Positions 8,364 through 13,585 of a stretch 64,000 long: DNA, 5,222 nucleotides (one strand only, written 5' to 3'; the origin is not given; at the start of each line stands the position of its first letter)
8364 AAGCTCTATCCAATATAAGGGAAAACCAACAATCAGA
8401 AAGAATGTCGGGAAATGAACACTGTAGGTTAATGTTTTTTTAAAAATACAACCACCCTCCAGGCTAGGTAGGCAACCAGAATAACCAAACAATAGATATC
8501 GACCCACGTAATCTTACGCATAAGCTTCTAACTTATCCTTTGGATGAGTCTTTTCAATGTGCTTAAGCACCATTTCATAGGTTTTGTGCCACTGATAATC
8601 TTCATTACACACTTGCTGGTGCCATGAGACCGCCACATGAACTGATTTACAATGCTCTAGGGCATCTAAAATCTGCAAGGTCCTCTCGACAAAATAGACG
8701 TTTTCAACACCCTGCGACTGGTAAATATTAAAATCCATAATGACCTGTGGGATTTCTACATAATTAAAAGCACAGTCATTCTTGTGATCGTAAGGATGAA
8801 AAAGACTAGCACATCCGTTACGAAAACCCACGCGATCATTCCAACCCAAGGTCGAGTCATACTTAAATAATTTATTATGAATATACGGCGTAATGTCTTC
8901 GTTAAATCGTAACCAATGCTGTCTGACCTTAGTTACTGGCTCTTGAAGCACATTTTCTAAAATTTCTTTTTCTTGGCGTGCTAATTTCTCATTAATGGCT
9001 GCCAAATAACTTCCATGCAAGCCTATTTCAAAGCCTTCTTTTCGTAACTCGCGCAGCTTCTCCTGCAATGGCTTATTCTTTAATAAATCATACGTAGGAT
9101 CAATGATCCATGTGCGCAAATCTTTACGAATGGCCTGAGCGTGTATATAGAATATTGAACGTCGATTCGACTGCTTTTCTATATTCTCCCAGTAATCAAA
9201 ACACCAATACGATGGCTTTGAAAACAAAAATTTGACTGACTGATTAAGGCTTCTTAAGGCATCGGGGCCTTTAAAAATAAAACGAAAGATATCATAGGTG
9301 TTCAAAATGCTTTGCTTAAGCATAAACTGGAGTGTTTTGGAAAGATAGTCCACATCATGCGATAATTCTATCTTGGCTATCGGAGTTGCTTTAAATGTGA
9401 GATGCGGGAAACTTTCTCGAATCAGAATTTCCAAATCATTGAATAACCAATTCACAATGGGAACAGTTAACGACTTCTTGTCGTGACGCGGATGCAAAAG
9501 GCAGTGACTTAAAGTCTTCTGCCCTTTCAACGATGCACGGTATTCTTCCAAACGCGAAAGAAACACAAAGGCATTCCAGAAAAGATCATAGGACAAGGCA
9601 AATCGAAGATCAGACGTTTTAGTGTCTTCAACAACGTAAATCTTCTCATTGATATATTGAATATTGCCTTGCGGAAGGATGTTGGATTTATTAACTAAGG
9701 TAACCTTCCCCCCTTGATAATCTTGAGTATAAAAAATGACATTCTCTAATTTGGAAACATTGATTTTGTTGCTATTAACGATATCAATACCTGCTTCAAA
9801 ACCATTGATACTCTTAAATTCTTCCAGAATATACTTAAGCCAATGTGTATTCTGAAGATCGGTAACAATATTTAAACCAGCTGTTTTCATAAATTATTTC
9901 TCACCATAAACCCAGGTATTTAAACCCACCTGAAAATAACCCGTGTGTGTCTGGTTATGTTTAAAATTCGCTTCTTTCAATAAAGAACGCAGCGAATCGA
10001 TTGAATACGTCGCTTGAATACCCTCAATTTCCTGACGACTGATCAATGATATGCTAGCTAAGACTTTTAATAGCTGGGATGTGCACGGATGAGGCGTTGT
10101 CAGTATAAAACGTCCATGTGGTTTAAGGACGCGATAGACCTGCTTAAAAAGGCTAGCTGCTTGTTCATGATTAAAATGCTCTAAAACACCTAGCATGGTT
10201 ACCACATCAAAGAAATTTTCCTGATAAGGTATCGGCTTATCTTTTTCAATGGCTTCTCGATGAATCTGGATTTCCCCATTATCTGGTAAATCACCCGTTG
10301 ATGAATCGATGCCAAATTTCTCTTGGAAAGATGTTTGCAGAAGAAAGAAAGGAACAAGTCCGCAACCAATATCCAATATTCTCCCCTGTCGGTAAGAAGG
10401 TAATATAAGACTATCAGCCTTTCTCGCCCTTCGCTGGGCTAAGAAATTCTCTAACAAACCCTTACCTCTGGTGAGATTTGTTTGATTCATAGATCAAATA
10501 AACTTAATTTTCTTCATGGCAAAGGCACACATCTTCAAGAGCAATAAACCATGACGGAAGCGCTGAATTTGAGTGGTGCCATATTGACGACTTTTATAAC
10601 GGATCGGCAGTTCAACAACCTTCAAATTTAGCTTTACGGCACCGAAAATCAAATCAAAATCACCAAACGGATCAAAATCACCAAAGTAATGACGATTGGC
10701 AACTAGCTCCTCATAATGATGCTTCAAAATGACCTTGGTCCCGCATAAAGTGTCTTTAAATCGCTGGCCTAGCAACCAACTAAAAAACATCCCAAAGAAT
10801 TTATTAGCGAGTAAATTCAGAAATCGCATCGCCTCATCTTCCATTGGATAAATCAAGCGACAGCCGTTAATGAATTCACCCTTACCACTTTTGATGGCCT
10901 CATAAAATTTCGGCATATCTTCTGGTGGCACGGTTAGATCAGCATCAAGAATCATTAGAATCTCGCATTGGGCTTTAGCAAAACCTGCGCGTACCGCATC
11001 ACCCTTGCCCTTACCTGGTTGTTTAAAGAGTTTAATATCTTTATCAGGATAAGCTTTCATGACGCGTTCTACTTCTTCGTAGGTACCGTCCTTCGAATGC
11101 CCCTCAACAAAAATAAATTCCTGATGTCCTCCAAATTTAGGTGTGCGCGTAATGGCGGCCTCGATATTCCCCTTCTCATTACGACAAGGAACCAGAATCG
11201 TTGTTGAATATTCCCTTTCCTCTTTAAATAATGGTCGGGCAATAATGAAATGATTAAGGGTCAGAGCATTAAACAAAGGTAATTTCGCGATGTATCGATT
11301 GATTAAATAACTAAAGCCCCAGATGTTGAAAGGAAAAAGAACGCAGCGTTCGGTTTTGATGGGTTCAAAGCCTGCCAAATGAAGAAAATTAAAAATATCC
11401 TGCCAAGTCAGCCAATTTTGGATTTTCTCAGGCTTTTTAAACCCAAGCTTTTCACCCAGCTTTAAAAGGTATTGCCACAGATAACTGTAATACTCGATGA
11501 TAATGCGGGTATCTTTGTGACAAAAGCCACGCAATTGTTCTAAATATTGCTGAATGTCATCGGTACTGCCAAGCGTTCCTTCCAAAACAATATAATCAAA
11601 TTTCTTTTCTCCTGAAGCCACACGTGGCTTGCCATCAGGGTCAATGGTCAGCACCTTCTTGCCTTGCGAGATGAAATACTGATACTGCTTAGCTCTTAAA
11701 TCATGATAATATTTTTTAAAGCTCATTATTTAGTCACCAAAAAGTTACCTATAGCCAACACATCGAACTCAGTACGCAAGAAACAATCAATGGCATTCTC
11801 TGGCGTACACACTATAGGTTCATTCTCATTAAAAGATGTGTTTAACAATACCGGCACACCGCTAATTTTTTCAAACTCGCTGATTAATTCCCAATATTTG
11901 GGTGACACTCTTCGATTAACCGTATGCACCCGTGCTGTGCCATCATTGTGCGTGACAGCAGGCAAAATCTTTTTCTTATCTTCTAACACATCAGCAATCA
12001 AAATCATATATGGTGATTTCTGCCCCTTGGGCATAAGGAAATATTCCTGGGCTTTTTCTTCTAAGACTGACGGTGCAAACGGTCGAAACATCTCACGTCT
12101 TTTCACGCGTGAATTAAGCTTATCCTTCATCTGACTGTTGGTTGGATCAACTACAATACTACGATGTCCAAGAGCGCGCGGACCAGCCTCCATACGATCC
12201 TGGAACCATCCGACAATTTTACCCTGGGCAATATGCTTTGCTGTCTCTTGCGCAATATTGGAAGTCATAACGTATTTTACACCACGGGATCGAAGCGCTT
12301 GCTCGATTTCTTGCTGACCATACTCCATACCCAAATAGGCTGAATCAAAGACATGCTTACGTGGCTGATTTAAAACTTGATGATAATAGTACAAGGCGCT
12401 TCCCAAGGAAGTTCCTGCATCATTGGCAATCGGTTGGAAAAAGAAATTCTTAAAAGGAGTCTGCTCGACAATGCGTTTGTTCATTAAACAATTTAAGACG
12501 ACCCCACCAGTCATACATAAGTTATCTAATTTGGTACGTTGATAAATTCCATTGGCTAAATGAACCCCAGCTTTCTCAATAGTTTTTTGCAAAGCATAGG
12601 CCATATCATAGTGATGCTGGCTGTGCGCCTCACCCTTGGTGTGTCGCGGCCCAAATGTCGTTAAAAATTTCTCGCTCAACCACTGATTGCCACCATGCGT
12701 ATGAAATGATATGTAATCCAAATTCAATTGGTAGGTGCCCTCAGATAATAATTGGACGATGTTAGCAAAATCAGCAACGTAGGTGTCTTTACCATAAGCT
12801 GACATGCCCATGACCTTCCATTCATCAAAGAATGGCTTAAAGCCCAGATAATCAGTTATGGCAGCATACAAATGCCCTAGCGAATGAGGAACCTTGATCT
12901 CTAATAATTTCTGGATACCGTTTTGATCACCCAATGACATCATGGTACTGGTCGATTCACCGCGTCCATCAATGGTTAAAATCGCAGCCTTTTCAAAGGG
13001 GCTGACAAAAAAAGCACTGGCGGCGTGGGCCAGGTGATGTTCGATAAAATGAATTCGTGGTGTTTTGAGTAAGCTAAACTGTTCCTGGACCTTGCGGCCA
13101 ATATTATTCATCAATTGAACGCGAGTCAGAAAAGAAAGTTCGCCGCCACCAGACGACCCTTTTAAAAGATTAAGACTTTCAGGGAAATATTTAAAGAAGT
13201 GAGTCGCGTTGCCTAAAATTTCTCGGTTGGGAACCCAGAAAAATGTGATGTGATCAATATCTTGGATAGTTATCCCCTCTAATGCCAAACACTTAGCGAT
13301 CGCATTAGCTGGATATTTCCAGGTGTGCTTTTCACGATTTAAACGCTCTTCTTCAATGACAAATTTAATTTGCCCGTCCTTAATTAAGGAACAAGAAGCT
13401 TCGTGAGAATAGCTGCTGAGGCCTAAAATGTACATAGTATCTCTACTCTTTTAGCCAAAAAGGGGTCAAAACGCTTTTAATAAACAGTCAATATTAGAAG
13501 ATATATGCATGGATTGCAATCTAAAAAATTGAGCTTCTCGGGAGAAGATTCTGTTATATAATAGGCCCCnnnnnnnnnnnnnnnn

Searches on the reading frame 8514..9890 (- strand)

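Call 18: search_protein_families(library=pfam, proteins=[window:8514-9890:-], max_evalue=0.001)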
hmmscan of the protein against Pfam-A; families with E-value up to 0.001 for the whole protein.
window:8514-9890:- (458 aa): 1 family
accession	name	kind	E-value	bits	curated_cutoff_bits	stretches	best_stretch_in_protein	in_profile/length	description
PF23019.1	DUF7033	-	7.5e-07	29.9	27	1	100-184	2-85/90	Family of unknown function (DUF7033)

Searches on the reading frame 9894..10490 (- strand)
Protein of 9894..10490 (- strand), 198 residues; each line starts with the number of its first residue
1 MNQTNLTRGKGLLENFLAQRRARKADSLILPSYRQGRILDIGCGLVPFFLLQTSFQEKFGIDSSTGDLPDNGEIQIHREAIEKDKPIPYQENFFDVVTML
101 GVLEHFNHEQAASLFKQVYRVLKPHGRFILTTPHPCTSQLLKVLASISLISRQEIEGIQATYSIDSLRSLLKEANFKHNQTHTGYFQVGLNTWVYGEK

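Call 18: search_protein_families(library=pfam, proteins=[window:9894-10490:-], max_evalue=0.001)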
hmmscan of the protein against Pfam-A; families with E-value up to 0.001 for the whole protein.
window:9894-10490:- (198 aa): 7 families
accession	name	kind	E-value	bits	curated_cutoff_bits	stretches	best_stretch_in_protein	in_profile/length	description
PF13489.12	Methyltransf_23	-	2.6e-13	50.5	27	1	32-177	20-160/164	Methyltransferase domain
PF08241.18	Methyltransf_11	-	1.3e-11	45.5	21.2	1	39-130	1-95/95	Methyltransferase domain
PF13649.12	Methyltransf_25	-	9.9e-09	36.2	27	1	38-126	1-97/97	Methyltransferase domain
PF08242.18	Methyltransf_12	-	5.6e-08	33.8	30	1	39-128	1-98/98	Methyltransferase domain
PF13847.12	Methyltransf_31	-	3e-06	27.4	27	1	74-136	56-114/145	Methyltransferase domain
PF02353.26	CMAS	-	5.5e-05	23.1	27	1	92-139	126-173/273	Mycolic acid cyclopropane synthetase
PF20922.3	Anamorsin_N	-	0.00054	20.2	27.1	1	78-157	36-115/163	Anamorsin, N-terminal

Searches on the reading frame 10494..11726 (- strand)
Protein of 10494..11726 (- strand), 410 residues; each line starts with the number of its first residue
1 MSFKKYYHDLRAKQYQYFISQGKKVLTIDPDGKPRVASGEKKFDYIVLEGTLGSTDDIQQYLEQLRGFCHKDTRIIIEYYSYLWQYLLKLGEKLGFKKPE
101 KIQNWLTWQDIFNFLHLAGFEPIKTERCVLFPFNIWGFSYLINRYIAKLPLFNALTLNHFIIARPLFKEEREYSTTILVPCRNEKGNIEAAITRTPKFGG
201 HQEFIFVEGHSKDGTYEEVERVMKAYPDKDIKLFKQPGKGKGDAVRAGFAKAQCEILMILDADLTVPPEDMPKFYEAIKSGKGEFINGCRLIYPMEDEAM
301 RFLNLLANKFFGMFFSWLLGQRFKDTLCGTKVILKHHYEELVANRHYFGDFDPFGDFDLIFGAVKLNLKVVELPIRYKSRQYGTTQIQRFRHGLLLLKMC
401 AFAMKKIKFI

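Call 18: search_protein_families(library=pfam, proteins=[window:10494-11726:-], max_evalue=0.001)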
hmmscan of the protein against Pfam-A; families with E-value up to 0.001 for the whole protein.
window:10494-11726:- (410 aa): 4 families
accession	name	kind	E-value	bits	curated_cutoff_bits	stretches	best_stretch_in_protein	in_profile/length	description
PF00535.33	Glycos_transf_2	-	3.7e-20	73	23.3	1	176-303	1-128/168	Glycosyl transferase family 2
PF10111.15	Glyco_tranf_2_2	-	3.2e-06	27.3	27.3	1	176-297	1-125/276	Glycosyltransferase like family 2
PF13641.12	Glyco_tranf_2_3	-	1.6e-05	25.5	27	1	175-290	3-123/230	Glycosyltransferase like family 2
PF13489.12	Methyltransf_23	-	2.9e-05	24.3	27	1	35-123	74-162/164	Methyltransferase domain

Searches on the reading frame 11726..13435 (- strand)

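Call 18: search_protein_families(library=pfam, proteins=[window:11726-13435:-], max_evalue=0.001)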
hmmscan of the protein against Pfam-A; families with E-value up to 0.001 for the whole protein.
window:11726-13435:- (569 aa): 3 families
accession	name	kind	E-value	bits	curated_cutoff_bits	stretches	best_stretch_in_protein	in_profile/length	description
PF16861.10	Carbam_trans_C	-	2.7e-69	232.5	27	1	399-569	1-170/170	Carbamoyltransferase C-terminus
PF02543.21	Carbam_trans_N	-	4.4e-62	211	24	1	3-348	2-346/346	Carbamoyltransferase N-terminus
PF22521.2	HypF_C_2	-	7.2e-05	23.1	27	1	271-345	162-240/241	Carbamoyltransferase, Kae1-like Domain, second subdomain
